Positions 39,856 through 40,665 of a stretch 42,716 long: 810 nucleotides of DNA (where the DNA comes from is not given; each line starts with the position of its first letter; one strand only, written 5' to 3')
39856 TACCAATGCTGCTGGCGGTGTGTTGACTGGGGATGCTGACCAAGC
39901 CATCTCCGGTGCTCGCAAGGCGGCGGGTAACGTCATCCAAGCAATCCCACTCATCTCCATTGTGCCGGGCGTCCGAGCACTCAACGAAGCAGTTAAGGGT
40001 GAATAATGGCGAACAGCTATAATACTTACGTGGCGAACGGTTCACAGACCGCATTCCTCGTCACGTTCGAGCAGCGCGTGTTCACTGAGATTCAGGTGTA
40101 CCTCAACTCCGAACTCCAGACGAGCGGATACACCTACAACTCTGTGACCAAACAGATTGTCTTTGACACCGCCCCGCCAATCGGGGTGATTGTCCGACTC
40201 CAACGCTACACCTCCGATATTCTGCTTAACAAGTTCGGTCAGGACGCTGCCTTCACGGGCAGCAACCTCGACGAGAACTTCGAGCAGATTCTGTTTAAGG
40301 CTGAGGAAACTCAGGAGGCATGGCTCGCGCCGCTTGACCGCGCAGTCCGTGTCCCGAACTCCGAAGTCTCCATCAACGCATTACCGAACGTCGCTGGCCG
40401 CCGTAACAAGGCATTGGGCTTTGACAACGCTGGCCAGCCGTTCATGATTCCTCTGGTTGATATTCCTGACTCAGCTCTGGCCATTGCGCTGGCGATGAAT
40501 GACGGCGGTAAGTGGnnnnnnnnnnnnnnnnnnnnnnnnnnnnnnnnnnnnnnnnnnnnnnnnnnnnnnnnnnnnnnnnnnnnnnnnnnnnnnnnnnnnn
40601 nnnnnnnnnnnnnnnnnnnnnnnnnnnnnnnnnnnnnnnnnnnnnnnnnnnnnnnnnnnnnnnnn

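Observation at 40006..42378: Tailspike with conserved adaptor domain and probable beta-helix depolymerase body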

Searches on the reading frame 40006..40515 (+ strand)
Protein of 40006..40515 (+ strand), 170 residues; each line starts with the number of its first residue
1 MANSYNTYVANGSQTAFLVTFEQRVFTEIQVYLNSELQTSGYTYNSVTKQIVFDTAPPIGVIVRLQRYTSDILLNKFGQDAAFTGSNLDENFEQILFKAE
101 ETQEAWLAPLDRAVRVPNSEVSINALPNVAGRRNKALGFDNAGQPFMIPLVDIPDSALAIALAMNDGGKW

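Call 49: search_dna_similar(query=window:40006-40497:+, collection=phages, mode=protein, max_rows=50, rows=spread, max_evalue=0.001)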
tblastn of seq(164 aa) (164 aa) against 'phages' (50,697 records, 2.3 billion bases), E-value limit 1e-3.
Records with a match: 70; places in all: 70; records where one place covers at least 80% of the query: 32.
Best place of each record, by identity: 95-99% 3; 90-95% 14; 80-90% 2; <60% 51.
By first word of the organism name: Escherichia 15; Pelagibacter 12; Synechococcus 8; Pantoea 5; Enterobacter 4; Caudoviricetes 3; Pseudomonas 3; uncultured 3; Prochlorococcus 2; Burkholderia 2; and 11 more.
By host as written in the record: - 15; Escherichia coli K-12 MG1655 8; Synechococcus sp. CB0101 5; Pantoea agglomerans 4; Candidatus Pelagibacter sp. HTCC7211 4; Candidatus Pelagibacter sp H2P3alpha 4; Candidatus Pelagibacter ubique HTCC1062 3; Escherichia coli K-12 IJ2038 2; and 20 more.
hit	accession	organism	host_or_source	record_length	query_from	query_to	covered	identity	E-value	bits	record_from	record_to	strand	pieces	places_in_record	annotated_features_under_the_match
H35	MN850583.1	Escherichia phage glasur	Escherichia coli K-12 MG1655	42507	1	164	100%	95.7%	1e-100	321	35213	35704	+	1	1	tailspike colanidase | internal head protein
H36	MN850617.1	Escherichia phage forsur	Escherichia coli K-12 MG1655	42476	1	164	100%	95.7%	2e-100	321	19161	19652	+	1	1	tailspike colanidase | internal head protein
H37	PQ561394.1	Escherichia phage Ec1-ASingh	-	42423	1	164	100%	94.5%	7e-100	320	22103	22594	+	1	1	record has no annotation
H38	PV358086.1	Enterobacter phage SS-2025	Enterobacter hormaechei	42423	1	164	100%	94.5%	7e-100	320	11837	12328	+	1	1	record has no annotation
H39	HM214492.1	Phage NST1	sewage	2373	1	164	100%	93.9%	1e-103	318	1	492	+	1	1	colanic acid-degrading protein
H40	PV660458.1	Escherichia phage LF82-23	Escherichia coli LF82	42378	1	164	100%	93.9%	2e-99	318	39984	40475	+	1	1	colanic acid degradation protein | internal virion protein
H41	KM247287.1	Escherichia phage J8-65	Escherichia coli K-12 IJ2038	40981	1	164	100%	93.3%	1e-99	319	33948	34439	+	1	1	tailspike colanidase | internal head protein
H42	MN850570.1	Escherichia phage mellemsur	Escherichia coli K-12 MG1655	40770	1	164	100%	93.3%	4e-99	317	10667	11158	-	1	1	tailspike colanidase | internal head protein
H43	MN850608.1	Escherichia phage megetsur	Escherichia coli K-12 MG1655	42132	1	164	100%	93.3%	4e-99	317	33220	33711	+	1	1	tailspike colanidase | internal head protein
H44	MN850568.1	Escherichia phage altidsur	Escherichia coli K-12 MG1655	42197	1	164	100%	93.3%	8e-98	313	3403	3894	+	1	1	tailspike colanidase | internal head protein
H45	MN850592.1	Escherichia phage aldrigsur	Escherichia coli K-12 MG1655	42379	1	164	100%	93.3%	8e-98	313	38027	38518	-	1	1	tailspike colanidase | internal head protein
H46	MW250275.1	Kosakonia virus Kc261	Kosakonia cowanii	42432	1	164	100%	92.7%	6e-97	311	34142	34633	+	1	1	tailspike colanidase | internal virion protein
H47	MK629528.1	Escherichia phage Lidtsur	Escherichia coli MG1655 K12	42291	1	164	100%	85.4%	4e-89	288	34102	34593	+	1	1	putative tailspike colanidase | internal virion protein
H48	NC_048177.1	Escherichia phage Lidtsur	Escherichia coli MG1655 K12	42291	1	164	100%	85.4%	4e-89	288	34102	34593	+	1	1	colanic acid degradation | internal virion protein with endolysin domain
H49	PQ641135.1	Escherichia phage HHU8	Escherichia coli H8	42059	4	163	98%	40.6%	7e-30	119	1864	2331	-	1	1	tail fiber protein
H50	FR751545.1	Pantoea phage LIMEzero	Pantoea agglomerans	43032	6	105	61%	50.0%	2e-20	92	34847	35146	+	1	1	hypothetical protein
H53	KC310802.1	Synechococcus phage S-CBP1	Synechococcus sp. CB0101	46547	1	108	66%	38.2%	1e-7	56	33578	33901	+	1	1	tail fiber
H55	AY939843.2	Prochlorococcus phage P-SSP7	-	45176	1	143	87%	27.7%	6e-7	54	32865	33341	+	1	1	17: T7-like tail fiber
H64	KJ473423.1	Acinetobacter phage vB_AbaP_Acibel007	Acinetobacter baumannii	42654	4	106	63%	35.5%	2e-4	46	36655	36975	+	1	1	putative tail fiber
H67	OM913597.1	Aeromonas phage vB_AspA_Bolek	Aeromonas sp. MR7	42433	1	104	63%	33.6%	8e-6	50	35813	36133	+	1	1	tail fiber protein | internal virion protein C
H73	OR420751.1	Pelagibacter phage HTVC309P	Candidatus Pelagibacter sp.FZCC0233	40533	1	101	62%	31.4%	3e-7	54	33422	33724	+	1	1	tail fiber protein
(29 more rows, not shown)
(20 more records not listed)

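Call 52: get_annotated_region(hit=H49, flank=3000)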
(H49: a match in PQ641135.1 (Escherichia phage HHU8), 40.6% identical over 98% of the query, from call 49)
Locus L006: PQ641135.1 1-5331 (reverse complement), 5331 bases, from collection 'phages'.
description: Escherichia phage HHU8, complete genome.
organism: Escherichia phage HHU8 (NCBI taxid 3384915)
taxonomy: Viruses; Duplodnaviria; Heunggongvirae; Uroviricota; Caudoviricetes; Autographiviridae
host: Escherichia coli H8; source: -; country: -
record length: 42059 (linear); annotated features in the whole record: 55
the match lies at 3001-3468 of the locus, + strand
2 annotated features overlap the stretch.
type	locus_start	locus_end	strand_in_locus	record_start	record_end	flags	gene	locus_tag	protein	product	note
CDS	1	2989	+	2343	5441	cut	-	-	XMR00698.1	internal head protein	1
CDS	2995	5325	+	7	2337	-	-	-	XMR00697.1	tail fiber protein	-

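Call 57: search_solved_structures(query=window:40006-40515:+, max_evalue=10, show_alignments=0)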
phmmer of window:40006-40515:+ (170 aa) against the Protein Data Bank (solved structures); distinct sequences matched with E-value up to 10: 5.
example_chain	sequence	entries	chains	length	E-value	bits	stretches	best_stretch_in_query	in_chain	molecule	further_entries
8vbx_R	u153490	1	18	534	2.7e-07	33.7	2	9-104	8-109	Tail fiber (gp47)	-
8es4_G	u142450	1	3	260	2.5e-05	27.4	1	1-104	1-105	Gp44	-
23sh_r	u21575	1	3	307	5.4e-05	26.2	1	28-107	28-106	tail fiber gp9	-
5js4_A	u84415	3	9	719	0.0081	19.2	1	12-107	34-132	phiAB6 tailspike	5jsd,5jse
4dng_A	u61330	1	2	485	0.83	12.6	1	45-149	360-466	Uncharacterized aldehyde dehydrogenase AldY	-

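Call 58: get_annotated_region(hit=H50, flank=200)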
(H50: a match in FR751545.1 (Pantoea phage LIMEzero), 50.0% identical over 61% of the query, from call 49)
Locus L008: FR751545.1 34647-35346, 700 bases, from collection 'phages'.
description: Pantoea phage LIMEzero complete genome.
organism: Pantoea phage LIMEzero (NCBI taxid 943335)
taxonomy: Viruses; Duplodnaviria; Heunggongvirae; Uroviricota; Caudoviricetes; Autographiviridae; Waewaevirus; Waewaevirus limezero
host: Pantoea agglomerans; source: soil from potato trial field; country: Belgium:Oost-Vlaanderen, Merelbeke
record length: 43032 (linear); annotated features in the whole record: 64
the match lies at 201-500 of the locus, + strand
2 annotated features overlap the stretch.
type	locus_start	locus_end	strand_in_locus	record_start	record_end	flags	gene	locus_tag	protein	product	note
CDS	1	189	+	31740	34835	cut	-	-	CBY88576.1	hypothetical protein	ORF45; putative internal virion protein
CDS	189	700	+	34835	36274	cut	-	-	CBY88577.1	hypothetical protein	ORF46; putative tail fiber protein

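Call 59: get_annotated_region(hit=H55, flank=200)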
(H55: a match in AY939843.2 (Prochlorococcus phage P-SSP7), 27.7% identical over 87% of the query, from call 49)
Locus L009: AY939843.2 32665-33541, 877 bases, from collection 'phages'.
description: Prochlorococcus phage P-SSP7, complete genome.
organism: Prochlorococcus phage P-SSP7 (NCBI taxid 2908095)
taxonomy: Viruses; Duplodnaviria; Heunggongvirae; Uroviricota; Caudoviricetes; Autographiviridae; Tiamatvirus; Tiamatvirus PSSP7
host: -; source: -; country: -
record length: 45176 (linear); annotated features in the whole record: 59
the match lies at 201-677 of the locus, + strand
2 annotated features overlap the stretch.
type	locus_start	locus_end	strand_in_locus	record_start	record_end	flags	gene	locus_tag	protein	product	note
CDS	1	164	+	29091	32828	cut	16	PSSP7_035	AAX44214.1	T7-like internal core protein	gp16; assigned by synteny and size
CDS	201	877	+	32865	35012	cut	17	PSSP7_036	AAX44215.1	T7-like tail fiber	gp17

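Call 60: get_annotated_region(hit=H53, flank=200)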
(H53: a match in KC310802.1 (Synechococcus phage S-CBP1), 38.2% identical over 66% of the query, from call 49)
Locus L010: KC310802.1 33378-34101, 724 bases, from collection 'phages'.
description: Synechococcus phage S-CBP1, complete genome.
organism: Synechococcus phage S-CBP1 (NCBI taxid 1273711)
taxonomy: Viruses; Duplodnaviria; Heunggongvirae; Uroviricota; Caudoviricetes; Autographiviridae
host: Synechococcus sp. CB0101; source: Baltimore Inner Harbor water; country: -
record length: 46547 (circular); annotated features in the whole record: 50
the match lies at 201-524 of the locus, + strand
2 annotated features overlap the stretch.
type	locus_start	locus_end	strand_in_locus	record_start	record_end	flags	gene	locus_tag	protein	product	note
CDS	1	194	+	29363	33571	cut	-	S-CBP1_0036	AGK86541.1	internal core protein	-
CDS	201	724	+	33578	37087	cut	-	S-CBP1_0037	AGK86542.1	tail fiber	-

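Call 61: get_annotated_region(hit=H73, flank=200)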
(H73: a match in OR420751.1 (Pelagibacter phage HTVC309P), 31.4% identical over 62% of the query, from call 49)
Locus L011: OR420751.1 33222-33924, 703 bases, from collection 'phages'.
description: Pelagibacter phage HTVC309P, complete genome.
organism: Pelagibacter phage HTVC309P (NCBI taxid 3072840)
taxonomy: Viruses; Duplodnaviria; Heunggongvirae; Uroviricota; Caudoviricetes; Autographiviridae
host: Candidatus Pelagibacter sp.FZCC0233; source: marine; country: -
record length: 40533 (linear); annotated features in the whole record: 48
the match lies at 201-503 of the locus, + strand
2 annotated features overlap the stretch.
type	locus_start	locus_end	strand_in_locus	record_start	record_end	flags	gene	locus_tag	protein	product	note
CDS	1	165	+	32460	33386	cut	-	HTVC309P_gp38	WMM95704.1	hypothetical protein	-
CDS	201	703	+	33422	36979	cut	-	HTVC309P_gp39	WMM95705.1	tail fiber protein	-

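Call 62: get_annotated_region(hit=H64, flank=200)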
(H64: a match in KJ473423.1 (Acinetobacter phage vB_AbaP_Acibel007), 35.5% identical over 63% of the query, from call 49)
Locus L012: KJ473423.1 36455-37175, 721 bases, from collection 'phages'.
description: Acinetobacter phage vB_AbaP_Acibel007, complete genome.
organism: Acinetobacter phage vB_AbaP_Acibel007 (NCBI taxid 1481187)
taxonomy: Viruses; Duplodnaviria; Heunggongvirae; Uroviricota; Caudoviricetes; Autographiviridae; Beijerinckvirinae; Daemvirus; Daemvirus acibel007
host: Acinetobacter baumannii; source: -; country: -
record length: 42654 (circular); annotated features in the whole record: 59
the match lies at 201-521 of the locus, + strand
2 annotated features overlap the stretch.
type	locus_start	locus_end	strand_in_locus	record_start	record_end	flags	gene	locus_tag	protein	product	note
CDS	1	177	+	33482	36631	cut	-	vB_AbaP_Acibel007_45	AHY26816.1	putative internal virion core protein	structural protein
CDS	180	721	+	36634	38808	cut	-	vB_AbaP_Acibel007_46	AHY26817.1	putative tail fiber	structural protein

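Call 63: get_annotated_region(hit=H67, flank=200)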
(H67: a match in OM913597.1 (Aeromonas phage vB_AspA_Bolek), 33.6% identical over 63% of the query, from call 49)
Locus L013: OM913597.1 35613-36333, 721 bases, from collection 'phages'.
description: Aeromonas phage vB_AspA_Bolek, complete genome.
organism: Aeromonas phage vB_AspA_Bolek (NCBI taxid 2924889)
taxonomy: Viruses; Duplodnaviria; Heunggongvirae; Uroviricota; Caudoviricetes; Autographiviridae
host: Aeromonas sp. MR7; source: arsenic-containing microbial mats; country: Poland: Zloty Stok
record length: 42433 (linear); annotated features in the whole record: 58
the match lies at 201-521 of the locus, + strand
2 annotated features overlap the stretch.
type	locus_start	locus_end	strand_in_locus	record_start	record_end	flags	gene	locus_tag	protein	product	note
CDS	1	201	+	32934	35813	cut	-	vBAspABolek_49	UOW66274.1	internal virion protein C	-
CDS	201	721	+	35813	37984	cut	-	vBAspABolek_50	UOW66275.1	tail fiber protein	tail fiber protein; glycosidase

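Call 66: search_protein_families(library=pfam, alignment_id=A3, max_evalue=0.01)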
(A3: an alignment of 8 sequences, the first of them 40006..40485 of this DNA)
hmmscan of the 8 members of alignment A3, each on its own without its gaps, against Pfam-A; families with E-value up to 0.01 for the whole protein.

A. member 1, window:40006-40485:+ (160 aa): 1 family
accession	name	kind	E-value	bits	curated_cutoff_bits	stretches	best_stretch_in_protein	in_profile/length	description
PF03906.20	Phage_T7_tail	-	2.3e-06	27.8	25.2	1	2-104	2-109/157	Phage T7 tail fibre protein, N-terminal domain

B. families by the number of members that match (of 8 scanned): 3 families
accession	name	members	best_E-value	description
PF03906.20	Phage_T7_tail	8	7.1e-29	Phage T7 tail fibre protein, N-terminal domain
PF09343.15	DUF2460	2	0.0027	Conserved hypothetical protein 2217 (DUF2460)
PF11839.13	Alanine_zipper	1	0.0008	Alanine-zipper, major outer membrane lipoprotein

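Call 67: search_solved_structures(query=A3, max_evalue=0.01)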
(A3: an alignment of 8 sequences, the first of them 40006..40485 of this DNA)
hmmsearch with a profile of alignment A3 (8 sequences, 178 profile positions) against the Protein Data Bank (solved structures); distinct sequences matched with E-value up to 0.01: 16.
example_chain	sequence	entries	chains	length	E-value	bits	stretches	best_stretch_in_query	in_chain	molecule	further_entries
5js4_A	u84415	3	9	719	3.3e-28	102.1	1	4-153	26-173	phiAB6 tailspike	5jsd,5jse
23sh_r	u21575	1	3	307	1.2e-20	77.5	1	1-158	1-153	tail fiber gp9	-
8vbx_R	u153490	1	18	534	5.2e-20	75.4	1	3-163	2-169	Tail fiber (gp47)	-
8es4_G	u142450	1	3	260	4.8e-17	65.7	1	1-143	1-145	Gp44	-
8dsp_C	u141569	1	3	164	2.2e-15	60.3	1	3-146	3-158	Tail fiber protein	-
8e4g_O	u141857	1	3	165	2.6e-15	60.1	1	3-143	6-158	Tail fiber protein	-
9s0y_AB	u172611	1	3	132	1.6e-14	57.5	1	4-111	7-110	Phage particle protein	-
7boz_a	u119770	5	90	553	1.7e-14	57.4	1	3-161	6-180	N-teminal of mature bacteriophage T7 tail fiber protein gp17 | Tail fiber protein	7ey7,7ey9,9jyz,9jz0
8i4m_e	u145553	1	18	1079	2.8e-13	53.5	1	1-170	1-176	Fiber protein(gp 28) of the cyanophage P-SCSP1u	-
7xy1_A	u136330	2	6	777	3.5e-10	43.4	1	14-120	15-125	Tail fiber protein | phage type I tail fiber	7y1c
9m4d_A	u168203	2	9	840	1.6e-09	41.3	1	17-144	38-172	Probable tail spike protein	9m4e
9lna_A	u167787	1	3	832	2.2e-09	40.8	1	13-119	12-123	Tail fibers protein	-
9m4c_B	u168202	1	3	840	2.8e-09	40.4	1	17-148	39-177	Depolymerase, capsule KN1-specific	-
7y22_e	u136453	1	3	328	1.8e-08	37.8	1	1-115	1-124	tail adaptor protein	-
8x8m_A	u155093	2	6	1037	6.7e-08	36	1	16-142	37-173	Probable tail spike protein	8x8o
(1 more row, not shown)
